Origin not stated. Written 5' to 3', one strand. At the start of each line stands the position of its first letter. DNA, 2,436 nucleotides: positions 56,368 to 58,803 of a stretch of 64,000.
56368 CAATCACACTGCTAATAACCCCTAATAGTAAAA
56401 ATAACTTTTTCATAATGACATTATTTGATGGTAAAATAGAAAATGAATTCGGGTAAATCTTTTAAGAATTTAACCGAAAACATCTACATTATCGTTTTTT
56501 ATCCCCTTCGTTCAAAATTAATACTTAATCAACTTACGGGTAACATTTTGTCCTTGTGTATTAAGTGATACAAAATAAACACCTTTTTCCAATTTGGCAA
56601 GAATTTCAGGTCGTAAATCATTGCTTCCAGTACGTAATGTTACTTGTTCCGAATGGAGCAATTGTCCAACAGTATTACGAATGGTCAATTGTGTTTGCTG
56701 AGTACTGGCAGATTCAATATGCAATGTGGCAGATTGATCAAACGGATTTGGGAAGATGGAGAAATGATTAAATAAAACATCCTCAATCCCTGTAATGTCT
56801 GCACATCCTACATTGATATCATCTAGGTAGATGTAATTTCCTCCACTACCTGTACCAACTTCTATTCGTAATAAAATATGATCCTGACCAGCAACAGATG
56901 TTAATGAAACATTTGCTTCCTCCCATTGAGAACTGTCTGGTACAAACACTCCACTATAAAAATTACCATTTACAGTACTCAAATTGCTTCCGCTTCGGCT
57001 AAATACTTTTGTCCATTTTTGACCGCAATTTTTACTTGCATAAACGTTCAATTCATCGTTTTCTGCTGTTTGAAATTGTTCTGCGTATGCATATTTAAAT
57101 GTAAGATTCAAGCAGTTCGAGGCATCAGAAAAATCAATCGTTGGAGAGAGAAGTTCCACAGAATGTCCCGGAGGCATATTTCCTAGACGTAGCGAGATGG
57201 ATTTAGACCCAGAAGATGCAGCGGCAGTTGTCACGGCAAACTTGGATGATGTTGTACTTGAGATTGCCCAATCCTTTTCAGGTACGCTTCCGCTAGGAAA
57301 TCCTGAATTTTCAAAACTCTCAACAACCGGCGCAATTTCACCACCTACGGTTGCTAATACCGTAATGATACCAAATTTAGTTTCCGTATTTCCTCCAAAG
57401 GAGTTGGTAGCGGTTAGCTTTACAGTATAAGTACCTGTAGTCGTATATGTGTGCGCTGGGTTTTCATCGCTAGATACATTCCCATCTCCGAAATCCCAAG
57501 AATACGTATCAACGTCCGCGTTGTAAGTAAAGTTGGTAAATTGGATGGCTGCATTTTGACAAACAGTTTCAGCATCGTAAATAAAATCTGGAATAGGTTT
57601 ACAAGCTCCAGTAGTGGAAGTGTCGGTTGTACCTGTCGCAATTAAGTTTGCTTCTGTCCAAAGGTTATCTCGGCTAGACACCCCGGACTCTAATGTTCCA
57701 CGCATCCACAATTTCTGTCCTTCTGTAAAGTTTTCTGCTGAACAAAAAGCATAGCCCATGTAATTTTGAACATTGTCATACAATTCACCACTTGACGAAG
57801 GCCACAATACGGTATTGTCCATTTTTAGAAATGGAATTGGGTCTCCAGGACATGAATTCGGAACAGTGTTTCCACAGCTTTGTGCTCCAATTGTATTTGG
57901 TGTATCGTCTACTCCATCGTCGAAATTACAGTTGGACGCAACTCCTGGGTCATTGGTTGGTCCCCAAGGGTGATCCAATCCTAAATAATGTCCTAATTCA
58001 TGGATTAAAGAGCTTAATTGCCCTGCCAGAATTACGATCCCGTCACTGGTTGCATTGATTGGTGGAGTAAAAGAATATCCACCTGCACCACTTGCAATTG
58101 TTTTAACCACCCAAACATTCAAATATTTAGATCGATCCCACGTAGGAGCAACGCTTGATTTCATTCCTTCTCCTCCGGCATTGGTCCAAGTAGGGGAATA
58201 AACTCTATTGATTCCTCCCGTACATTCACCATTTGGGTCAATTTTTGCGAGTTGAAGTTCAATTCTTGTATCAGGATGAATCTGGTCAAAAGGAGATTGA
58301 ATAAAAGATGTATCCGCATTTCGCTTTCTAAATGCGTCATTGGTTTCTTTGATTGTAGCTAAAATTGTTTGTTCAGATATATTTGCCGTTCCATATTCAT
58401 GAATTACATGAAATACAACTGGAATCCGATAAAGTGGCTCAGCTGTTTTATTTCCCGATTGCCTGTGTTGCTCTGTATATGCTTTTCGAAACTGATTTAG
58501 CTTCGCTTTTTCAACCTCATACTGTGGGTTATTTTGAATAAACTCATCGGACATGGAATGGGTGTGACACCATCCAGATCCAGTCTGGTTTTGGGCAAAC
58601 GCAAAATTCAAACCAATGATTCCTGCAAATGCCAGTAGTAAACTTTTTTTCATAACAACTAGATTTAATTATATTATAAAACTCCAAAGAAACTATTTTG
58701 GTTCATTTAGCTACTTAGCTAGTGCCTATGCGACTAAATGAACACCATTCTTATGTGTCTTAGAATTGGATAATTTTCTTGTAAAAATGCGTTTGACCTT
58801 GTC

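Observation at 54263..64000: Head-to-tail array of at least five paralogous M43 metalloprotease-PKD-T9SS genes, each apparently monocistronic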

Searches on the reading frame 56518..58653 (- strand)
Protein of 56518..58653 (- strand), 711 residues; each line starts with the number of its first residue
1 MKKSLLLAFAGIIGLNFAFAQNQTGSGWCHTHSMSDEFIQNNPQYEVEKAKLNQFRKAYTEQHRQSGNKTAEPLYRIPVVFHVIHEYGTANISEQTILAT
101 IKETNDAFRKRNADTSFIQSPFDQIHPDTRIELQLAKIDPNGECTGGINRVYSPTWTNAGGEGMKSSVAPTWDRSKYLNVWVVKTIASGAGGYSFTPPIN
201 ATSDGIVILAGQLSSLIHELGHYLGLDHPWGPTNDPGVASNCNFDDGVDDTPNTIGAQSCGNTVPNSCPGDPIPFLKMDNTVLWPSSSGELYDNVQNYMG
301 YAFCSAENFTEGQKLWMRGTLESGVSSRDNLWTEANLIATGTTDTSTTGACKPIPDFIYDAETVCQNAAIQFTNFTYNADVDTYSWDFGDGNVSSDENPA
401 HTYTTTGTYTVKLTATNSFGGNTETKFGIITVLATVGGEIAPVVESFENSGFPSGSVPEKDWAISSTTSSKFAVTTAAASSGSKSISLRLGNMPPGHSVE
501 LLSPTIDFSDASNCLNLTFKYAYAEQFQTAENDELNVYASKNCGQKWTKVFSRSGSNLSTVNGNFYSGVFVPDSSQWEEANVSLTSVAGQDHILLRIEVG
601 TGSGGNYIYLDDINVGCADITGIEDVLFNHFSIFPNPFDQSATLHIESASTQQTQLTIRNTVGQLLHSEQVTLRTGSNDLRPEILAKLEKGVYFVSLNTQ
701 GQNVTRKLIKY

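Call 7: search_protein_families(library=pfam, proteins=[window:56518-58653:-], max_evalue=0.01)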
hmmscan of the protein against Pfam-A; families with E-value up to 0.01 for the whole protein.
window:56518-58653:- (711 aa): 6 families
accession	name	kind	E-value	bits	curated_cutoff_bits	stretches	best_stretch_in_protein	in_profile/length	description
PF18911.6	PKD_4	-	4.1e-18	65.7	27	1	352-427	3-80/85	PKD domain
PF00801.26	PKD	-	1.1e-12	48.2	23.5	1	364-425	11-75/80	PKD domain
PF05572.19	Peptidase_M43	-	7.3e-11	42.7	23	1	170-322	10-152/152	Pregnancy-associated plasma protein-A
PF18962.6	Por_Secre_tail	-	4.3e-10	40.2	27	1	633-709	1-74/75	Secretion system C-terminal sorting domain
PF00629.30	MAM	-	6.2e-08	33.1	26.4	1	447-615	3-152/158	MAM domain, meprin/A5/mu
PF16820.11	PKD_3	-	0.001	19.3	26.3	1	365-417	16-68/68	PKD-like domain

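Call 8: search_protein_families(library=ncbifam, proteins=[window:56518-58653:-], max_evalue=0.01)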
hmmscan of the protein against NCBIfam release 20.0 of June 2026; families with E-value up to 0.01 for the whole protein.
window:56518-58653:- (711 aa): 6 families
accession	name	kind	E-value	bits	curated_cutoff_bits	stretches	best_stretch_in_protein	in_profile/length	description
TIGR03952.1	metzin_BF0631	equivalog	5.5e-16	58.5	208.1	2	214-321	234-341/351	zinc-dependent metalloproteinase lipoprotein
TIGR04183.1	Por_Secre_tail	domain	1.8e-12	47.1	23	1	633-710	1-71/72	T9SS type A sorting domain-containing protein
NF038128.1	choice_anch_J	domain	1.4e-09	38.4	30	1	445-615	4-162/162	choice-of-anchor J domain-containing protein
NF038113.1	T9SSA_dep_M36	equivalog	2.8e-07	29.1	885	1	616-709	779-867/869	T9SS-dependent M36 family metallopeptidase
TIGR00864.1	PCC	subfamily_domain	1.1e-06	25.4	1861.4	1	373-438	1418-1480/2700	polycystin cation channel protein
NF052644.1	T9SS_DNase_Rie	equivalog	0.00012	21.5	260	1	578-710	133-250/251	T9SS-dependent surface endonuclease, AS87_RS02955 family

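Call 20: find_homologous_proteins(query=window:56518-58653:-, max_evalue=0.00001)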
Query window:56518-58653:- (711 aa): 1375 proteins with E <= 0.00001 among 8000 candidates; the best 120 are listed.
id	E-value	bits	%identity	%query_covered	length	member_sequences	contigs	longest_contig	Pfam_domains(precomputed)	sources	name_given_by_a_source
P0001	0.0e+0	1642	100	100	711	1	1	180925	PF05572.20,PF00801.27,PF00629.31,PF18962.8,PF18911.7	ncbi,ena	-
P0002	5.8e-167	575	41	100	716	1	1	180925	PF05572.20,PF00801.27,PF18962.8,PF18911.7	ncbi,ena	-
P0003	1.0e-164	568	41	98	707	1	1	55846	PF05572.20,PF00801.27,PF18962.8,PF18911.7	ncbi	-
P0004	1.2e-155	538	41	100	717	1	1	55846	PF05572.20,PF18962.8,PF18911.7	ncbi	-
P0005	6.4e-144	499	40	100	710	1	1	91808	PF05572.20,PF00801.27,PF18962.8,PF18911.7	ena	-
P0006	1.3e-142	495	39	100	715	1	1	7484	PF05572.20,PF00801.27,PF18962.8,PF18911.7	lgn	-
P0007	1.2e-141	492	39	100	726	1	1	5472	PF00801.27,PF18962.8,PF18911.7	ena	-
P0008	4.5e-141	490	38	100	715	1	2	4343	PF05572.20,PF00801.27,PF18962.8,PF18911.7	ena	-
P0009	1.7e-140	488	39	100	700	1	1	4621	PF05572.20,PF00801.27,PF18962.8,PF18911.7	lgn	-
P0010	2.2e-132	461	39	99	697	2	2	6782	PF05572.20,PF00801.27,PF18962.8,PF18911.7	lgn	-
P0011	6.0e-132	460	39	100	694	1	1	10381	PF05572.20,PF00801.27,PF18962.8,PF18911.7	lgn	-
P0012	6.0e-131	456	37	100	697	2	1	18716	PF05572.20,PF00801.27,PF18911.7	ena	-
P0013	5.0e-130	453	39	100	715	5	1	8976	PF05572.20,PF00801.27,PF00629.31,PF18962.8,PF18911.7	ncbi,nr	ncbi:MAG: T9SS type A sorting domain-containing protein [Hymenobacteraceae bacterium]|nr:T9SS type A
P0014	5.2e-128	447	37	100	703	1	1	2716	PF05572.20,PF00801.27,PF18911.7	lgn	-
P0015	7.7e-128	446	38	99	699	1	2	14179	PF05572.20,PF18962.8,PF18911.7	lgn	-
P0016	4.0e-127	444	37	100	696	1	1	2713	PF05572.20,PF18962.8,PF18911.7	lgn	-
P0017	3.8e-126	441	37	99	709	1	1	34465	PF05572.20,PF18962.8,PF18911.7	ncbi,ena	-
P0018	7.7e-126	440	38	100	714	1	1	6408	PF05572.20,PF00801.27,PF18962.8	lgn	-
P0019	1.6e-125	439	40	96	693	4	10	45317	PF05572.20,PF00801.27,PF18962.8,PF18911.7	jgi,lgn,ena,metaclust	jgi:PKD repeat protein|metaclust:\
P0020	6.3e-125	437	38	100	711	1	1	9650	PF05572.20,PF00801.27,PF18962.8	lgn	-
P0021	8.6e-125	436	39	99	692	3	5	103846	PF05572.20,PF18962.8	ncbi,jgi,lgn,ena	jgi:PKD repeat protein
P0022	1.6e-124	435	38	97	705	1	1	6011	PF05572.20,PF00801.27,PF13688.13,PF18962.8,PF18911.7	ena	-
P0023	1.8e-124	435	39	99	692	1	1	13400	PF05572.20,PF18962.8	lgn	-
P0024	3.2e-124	434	39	96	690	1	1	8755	PF05572.20,PF18962.8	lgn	-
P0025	4.2e-124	434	40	94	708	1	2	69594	PF05572.20,PF13688.13,PF18962.8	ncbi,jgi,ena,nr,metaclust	ncbi:MAG: hypothetical protein A2X08_09030 [Bacteroidetes bacterium GWA2_32_17]|nr:MAG: hypothetical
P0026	5.6e-124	433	40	94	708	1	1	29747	PF05572.20,PF13688.13,PF18962.8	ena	-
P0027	5.7e-124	433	39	96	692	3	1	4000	PF05572.20,PF00801.27,PF18962.8,PF18911.7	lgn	-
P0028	6.1e-124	433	37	99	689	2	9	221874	PF05572.20,PF18962.8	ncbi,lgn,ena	-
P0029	6.7e-124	433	38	99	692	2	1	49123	PF05572.20,PF00801.27,PF18962.8,PF18911.7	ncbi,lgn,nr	ncbi:MAG: PKD domain-containing protein [Bacteroidales bacterium]|nr:PKD domain-containing protein [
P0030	5.3e-123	430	37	99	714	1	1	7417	PF05572.20,PF18962.8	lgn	-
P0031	7.9e-123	430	38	96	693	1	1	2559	PF05572.20,PF00801.27,PF18962.8,PF18911.7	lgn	-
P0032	8.1e-123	430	38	100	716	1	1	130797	PF05572.20,PF00801.27,PF18962.8,PF18911.7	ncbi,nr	ncbi:MAG: T9SS type A sorting domain-containing protein [Bacteroidia bacterium]|nr:T9SS type A sorti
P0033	8.3e-123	430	36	100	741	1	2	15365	PF05572.20,PF00801.27,PF18962.8,PF18911.7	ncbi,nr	ncbi:MAG: Pregnancy-associated plasma protein-A [Bacteroidetes bacterium ADurb.Bin408]|nr:MAG: Pregn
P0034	1.0e-122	429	39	96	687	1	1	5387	PF05572.20,PF18962.8,PF13860.13,PF18911.7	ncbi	-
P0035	2.4e-122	428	37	100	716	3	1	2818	PF05572.20,PF00801.27,PF18962.8,PF18911.7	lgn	-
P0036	1.8e-121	425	36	100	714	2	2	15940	PF05572.20,PF00801.27,PF13688.13,PF18962.8,PF18911.7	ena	-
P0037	2.4e-121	425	37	99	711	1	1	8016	PF05572.20,PF00801.27,PF18962.8,PF18911.7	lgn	-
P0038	4.6e-120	420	37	100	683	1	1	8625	PF05572.20,PF00801.27,PF18962.8,PF18911.7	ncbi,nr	ncbi:MAG: M43 family zinc metalloprotease, partial [Vicingaceae bacterium]|nr:M43 family zinc metall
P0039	6.6e-120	420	38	100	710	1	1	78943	PF05572.20,PF00801.27,PF18962.8,PF18911.7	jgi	jgi:PKD repeat protein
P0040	1.3e-119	419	37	97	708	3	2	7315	PF05572.20,PF00801.27,PF18962.8,PF18911.7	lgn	-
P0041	2.3e-119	418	36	99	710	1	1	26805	PF05572.20,PF00801.27,PF18962.8,PF18911.7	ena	-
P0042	2.6e-119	418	37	100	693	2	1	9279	PF05572.20,PF00801.27,PF18962.8,PF18911.7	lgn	-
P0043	4.6e-119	417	34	96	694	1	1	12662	PF05572.20,PF00801.27,PF18962.8,PF18911.7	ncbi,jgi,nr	ncbi:MAG: T9SS type A sorting domain-containing protein [Chlorobi bacterium]|nr:T9SS type A sorting 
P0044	4.7e-119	417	37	100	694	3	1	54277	PF05572.20,PF00801.27,PF18962.8,PF18911.7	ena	-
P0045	7.7e-119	416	36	96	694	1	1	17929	PF05572.20,PF00801.27,PF18962.8,PF18911.7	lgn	-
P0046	1.2e-118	416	39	95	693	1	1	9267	PF05572.20,PF00801.27,PF18962.8,PF18911.7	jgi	jgi:PKD repeat protein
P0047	1.2e-118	416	37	100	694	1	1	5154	PF05572.20,PF00801.27,PF18962.8,PF18911.7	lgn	-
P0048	1.8e-118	415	37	100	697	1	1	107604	PF05572.20,PF00801.27,PF18962.8,PF18911.7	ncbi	-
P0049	1.9e-118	415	37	100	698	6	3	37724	PF05572.20,PF00801.27,PF18962.8,PF18911.7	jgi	jgi:PKD repeat protein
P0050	2.1e-118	415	37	100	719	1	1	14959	PF05572.20,PF00801.27,PF18962.8,PF18911.7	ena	-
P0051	2.5e-118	415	37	100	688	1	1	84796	PF05572.20,PF00801.27,PF18962.8,PF18911.7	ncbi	-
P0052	2.8e-118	415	38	99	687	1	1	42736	PF05572.20,PF00801.27,PF18962.8,PF18911.7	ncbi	-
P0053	8.0e-118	413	37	100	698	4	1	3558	PF05572.20,PF00801.27,PF18962.8,PF18911.7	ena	-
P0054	9.7e-118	413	37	96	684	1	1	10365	PF05572.20,PF00801.27,PF18962.8,PF18911.7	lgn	-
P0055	1.1e-117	413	38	96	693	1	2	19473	PF05572.20,PF18962.8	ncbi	-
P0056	1.7e-117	412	36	100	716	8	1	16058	PF05572.20,PF00801.27,PF18962.8,PF13860.13,PF18911.7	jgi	-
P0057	2.0e-117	412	37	99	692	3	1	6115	PF05572.20,PF00801.27,PF18962.8,PF18911.7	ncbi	-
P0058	4.4e-117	411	36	100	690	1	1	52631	PF05572.20,PF00801.27,PF18962.8,PF18911.7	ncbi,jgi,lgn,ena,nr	ncbi:MAG: hypothetical protein CVU05_00910 [Bacteroidetes bacterium HGW-Bacteroidetes-21]|jgi:PKD re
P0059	6.2e-117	410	37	100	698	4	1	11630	PF05572.20,PF00801.27,PF18962.8,PF18911.7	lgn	-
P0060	1.2e-116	409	37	100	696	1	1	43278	PF05572.20,PF00801.27,PF18962.8,PF18911.7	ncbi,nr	ncbi:MAG: PKD domain-containing protein [Bacteroidetes bacterium]|nr:PKD domain-containing protein [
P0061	3.1e-116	408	38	96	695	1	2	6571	PF05572.20,PF18962.8,PF18911.7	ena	-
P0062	4.8e-116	407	37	100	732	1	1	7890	PF05572.20,PF00801.27,PF18962.8,PF18911.7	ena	-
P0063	6.8e-116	407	37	96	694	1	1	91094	PF05572.20,PF00801.27,PF18962.8,PF18911.7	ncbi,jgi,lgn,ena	-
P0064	1.5e-115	406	35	100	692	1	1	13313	PF05572.20,PF00801.27,PF18962.8,PF18911.7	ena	-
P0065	2.5e-115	405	37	96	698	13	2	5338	PF05572.20,PF00801.27,PF18962.8,PF18911.7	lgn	-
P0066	2.5e-115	405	36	100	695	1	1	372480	PF05572.20,PF00801.27,PF18962.8,PF18911.7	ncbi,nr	ncbi:MAG: T9SS type A sorting domain-containing protein [Bacteroidetes bacterium]|nr:T9SS type A sor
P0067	2.7e-114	401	37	100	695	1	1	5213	PF05572.20,PF00801.27,PF13688.13,PF20773.6,PF18962.8,PF18911.7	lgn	-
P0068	3.7e-114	401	36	100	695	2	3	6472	PF05572.20,PF00801.27,PF18962.8,PF18911.7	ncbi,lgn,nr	ncbi:MAG: M43 family zinc metalloprotease [Bacteroidota bacterium]|nr:M43 family zinc metalloproteas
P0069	4.3e-114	401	36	100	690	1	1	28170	PF05572.20,PF00801.27,PF18962.8,PF18911.7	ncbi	-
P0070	5.4e-114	400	36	100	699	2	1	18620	PF05572.20,PF00801.27,PF18962.8,PF18911.7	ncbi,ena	-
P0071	6.0e-114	400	36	100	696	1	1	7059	PF05572.20,PF00801.27,PF18962.8,PF21471.4,PF18911.7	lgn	-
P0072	6.4e-114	400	36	100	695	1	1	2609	PF05572.20,PF00801.27,PF18962.8,PF18911.7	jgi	jgi:PKD repeat protein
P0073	7.2e-114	400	37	100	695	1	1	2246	PF05572.20,PF00801.27,PF18962.8,PF18911.7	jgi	jgi:PKD repeat protein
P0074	7.4e-114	400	35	98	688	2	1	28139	PF05572.20,PF00801.27,PF18911.7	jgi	jgi:PKD repeat protein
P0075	7.5e-114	400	36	100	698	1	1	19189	PF05572.20,PF18962.8,PF18911.7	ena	-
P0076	7.9e-114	400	37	100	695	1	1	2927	PF05572.20,PF00801.27,PF18962.8,PF18911.7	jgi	jgi:PKD repeat protein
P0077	8.4e-114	400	36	100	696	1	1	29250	PF05572.20,PF00801.27,PF13688.13,PF18962.8,PF18911.7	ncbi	-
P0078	1.2e-113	399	36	98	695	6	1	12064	PF05572.20,PF00801.27,PF18962.8,PF13860.13,PF18911.7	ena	-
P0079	1.3e-113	399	36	100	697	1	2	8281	PF05572.20,PF18962.8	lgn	-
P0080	1.5e-113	399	34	100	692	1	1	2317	PF05572.20,PF00801.27,PF18962.8,PF18911.7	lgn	-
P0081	1.7e-113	399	36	100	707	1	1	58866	PF05572.20,PF00801.27,PF18962.8,PF18911.7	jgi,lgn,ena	-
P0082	1.9e-113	399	37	100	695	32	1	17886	PF05572.20,PF00801.27,PF18962.8,PF13860.13,PF18911.7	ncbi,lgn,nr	ncbi:MAG: PKD domain-containing protein [Bacteroidia bacterium]|nr:PKD domain-containing protein [Ba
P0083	2.2e-113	398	36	100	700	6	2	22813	PF05572.20,PF00801.27,PF18962.8,PF18911.7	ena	-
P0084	3.6e-113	398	37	91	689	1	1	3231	PF05572.20,PF00801.27,PF18911.7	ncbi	ncbi:MAG: M43 family zinc metalloprotease [Bacteroidota bacterium]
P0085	4.1e-113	398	37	96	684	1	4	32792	PF05572.20,PF18962.8,PF18911.7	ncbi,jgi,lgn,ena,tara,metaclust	tara:strand:+ start:4066 stop:6120 length:2055 start_codon:yes stop_codon:yes gene_type:complete|met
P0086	6.2e-113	397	35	100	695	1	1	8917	PF05572.20,PF00801.27,PF18962.8,PF18911.7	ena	-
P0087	7.2e-113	397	37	100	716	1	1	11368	PF05572.20,PF00801.27,PF18962.8,PF18911.7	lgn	-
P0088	7.5e-113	397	36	99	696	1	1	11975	PF05572.20,PF00801.27,PF13688.13,PF18962.8,PF18911.7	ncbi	-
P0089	8.7e-113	396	35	100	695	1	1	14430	PF05572.20,PF00801.27,PF18962.8,PF18911.7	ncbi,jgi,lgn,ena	jgi:PKD repeat protein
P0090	1.2e-112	396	36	100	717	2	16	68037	PF05572.20,PF00801.27,PF18962.8,PF18911.7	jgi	jgi:PKD repeat protein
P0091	1.2e-112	396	35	95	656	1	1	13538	PF05572.20,PF00801.27,PF18962.8,PF18911.7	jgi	jgi:PKD repeat protein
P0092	1.5e-112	396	36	100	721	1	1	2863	PF05572.20,PF00801.27,PF18962.8,PF18911.7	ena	-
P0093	2.3e-112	395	35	100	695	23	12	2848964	PF05572.20,PF00801.27,PF18962.8,PF18911.7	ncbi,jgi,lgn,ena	jgi:PKD repeat protein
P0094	2.5e-112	395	36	98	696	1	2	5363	PF05572.20,PF00801.27,PF18962.8,PF18911.7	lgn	-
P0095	3.8e-112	394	36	99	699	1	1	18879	PF05572.20,PF18962.8,PF13860.13,PF18911.7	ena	-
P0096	4.7e-112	394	35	100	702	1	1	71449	PF05572.20,PF00801.27,PF13688.13,PF18962.8,PF18911.7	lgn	-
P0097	4.9e-112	394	35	99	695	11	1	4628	PF05572.20,PF00801.27,PF18962.8,PF18911.7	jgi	jgi:PKD repeat protein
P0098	4.9e-112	394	36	100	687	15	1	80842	PF05572.20,PF00801.27,PF18962.8,PF18911.7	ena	-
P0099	6.0e-112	394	37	100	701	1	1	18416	PF05572.20,PF00801.27,PF13688.13,PF18962.8,PF18911.7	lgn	-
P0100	6.0e-112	394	37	100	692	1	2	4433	PF05572.20,PF00801.27,PF18962.8,PF18911.7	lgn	-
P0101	7.1e-112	393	34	100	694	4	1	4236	PF05572.20,PF00801.27,PF18962.8,PF18911.7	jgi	-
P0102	8.3e-112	393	36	100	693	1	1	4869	PF05572.20,PF00801.27,PF18962.8,PF18911.7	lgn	-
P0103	9.5e-112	393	35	100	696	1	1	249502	PF05572.20,PF00801.27,PF18962.8,PF18911.7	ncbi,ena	-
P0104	1.1e-111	393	35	100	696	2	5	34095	PF05572.20,PF00801.27,PF18962.8,PF18911.7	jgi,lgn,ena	-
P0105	1.6e-111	392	35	100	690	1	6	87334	PF05572.20,PF00801.27,PF18962.8,PF18911.7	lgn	-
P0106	1.8e-111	392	36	100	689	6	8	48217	PF05572.20,PF00801.27,PF18962.8,PF18911.7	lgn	-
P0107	2.9e-111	391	36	100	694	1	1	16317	PF05572.20,PF00801.27,PF18962.8,PF18911.7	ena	-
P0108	3.6e-111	391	35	100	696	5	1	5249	PF05572.20,PF00801.27,PF18962.8,PF18911.7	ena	-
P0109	4.2e-111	391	35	100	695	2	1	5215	PF05572.20,PF00801.27,PF18962.8,PF18911.7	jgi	jgi:PKD repeat protein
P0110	5.0e-111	391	36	100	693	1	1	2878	PF05572.20,PF00801.27,PF18962.8,PF18911.7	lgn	-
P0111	1.2e-110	389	36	96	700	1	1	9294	PF05572.20,PF00801.27,PF18962.8,PF18911.7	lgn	-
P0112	1.2e-110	389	35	99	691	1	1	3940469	PF05572.20,PF00801.27,PF18962.8,PF18911.7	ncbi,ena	-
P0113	1.5e-110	389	35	100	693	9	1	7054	PF05572.20,PF00801.27,PF18962.8,PF18911.7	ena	-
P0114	2.7e-110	388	36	93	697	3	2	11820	PF05572.20,PF00801.27,PF18962.8,PF13860.13,PF18911.7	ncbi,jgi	jgi:PKD repeat protein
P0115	2.7e-110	388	36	97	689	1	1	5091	PF05572.20,PF00801.27,PF18962.8,PF18911.7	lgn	-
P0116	3.1e-110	388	36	99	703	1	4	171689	PF05572.20,PF00801.27,PF18962.8,PF18911.7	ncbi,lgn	-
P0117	5.1e-110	387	36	100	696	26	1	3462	PF05572.20,PF00801.27,PF18962.8,PF18911.7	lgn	-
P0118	5.3e-110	387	37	99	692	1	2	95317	PF05572.20,PF00801.27,PF18962.8,PF18911.7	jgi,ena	-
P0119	6.8e-110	387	35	99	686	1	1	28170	PF05572.20,PF00801.27,PF18962.8,PF18911.7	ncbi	-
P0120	9.1e-110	386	36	96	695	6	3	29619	PF05572.20,PF00801.27,PF18962.8,PF18911.7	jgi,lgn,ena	-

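Call 22: find_encoding_contigs(protein=P0003, flank=10000, max_places=3)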
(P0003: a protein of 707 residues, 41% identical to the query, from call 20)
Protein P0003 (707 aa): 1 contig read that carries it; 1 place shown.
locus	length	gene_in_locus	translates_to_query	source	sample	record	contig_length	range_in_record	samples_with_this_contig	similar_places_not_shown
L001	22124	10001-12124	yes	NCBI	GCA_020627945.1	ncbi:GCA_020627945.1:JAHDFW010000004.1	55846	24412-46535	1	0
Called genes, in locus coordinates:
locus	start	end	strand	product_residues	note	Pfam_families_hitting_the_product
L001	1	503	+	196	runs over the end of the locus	PF01569:PAP2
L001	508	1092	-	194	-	PF00677:Lum_binding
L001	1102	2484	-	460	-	PF13727:CoA_binding_3, PF02397:Bac_transf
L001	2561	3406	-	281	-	-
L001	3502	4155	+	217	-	PF01135:PCMT, PF13847:Methyltransf_31 (weak)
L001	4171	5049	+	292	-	-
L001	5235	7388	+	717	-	PF05572:Peptidase_M43, PF18911:PKD_4 (faint), PF18962:Por_Secre_tail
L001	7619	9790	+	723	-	PF05572:Peptidase_M43, PF00801:PKD, PF18911:PKD_4, PF18962:Por_Secre_tail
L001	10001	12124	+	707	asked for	PF05572:Peptidase_M43, PF00801:PKD, PF18911:PKD_4, PF18962:Por_Secre_tail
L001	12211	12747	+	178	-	PF03061:4HBT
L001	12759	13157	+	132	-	-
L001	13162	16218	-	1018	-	PF00005:ABC_tran, PF01061:ABC2_membrane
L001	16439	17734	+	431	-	PF05195:AMP_N, PF00557:Peptidase_M24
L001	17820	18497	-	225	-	-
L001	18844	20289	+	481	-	PF00135:COesterase, PF20434:BD-FAE, PF07859:Abhydrolase_3 (weak), PF00801:PKD, PF18911:PKD_4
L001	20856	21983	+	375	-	PF05117:DUF695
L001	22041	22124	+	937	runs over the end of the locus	PF07494:Reg_prop (faint), PF07495:Y_Y_Y, PF06580:His_kinase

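Call 23: find_encoding_contigs(protein=P0001, flank=10000, max_places=3)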
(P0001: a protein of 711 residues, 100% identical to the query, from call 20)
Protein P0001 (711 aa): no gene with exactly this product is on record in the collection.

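Call 24: find_encoding_contigs(protein=P0002, flank=10000, max_places=3)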
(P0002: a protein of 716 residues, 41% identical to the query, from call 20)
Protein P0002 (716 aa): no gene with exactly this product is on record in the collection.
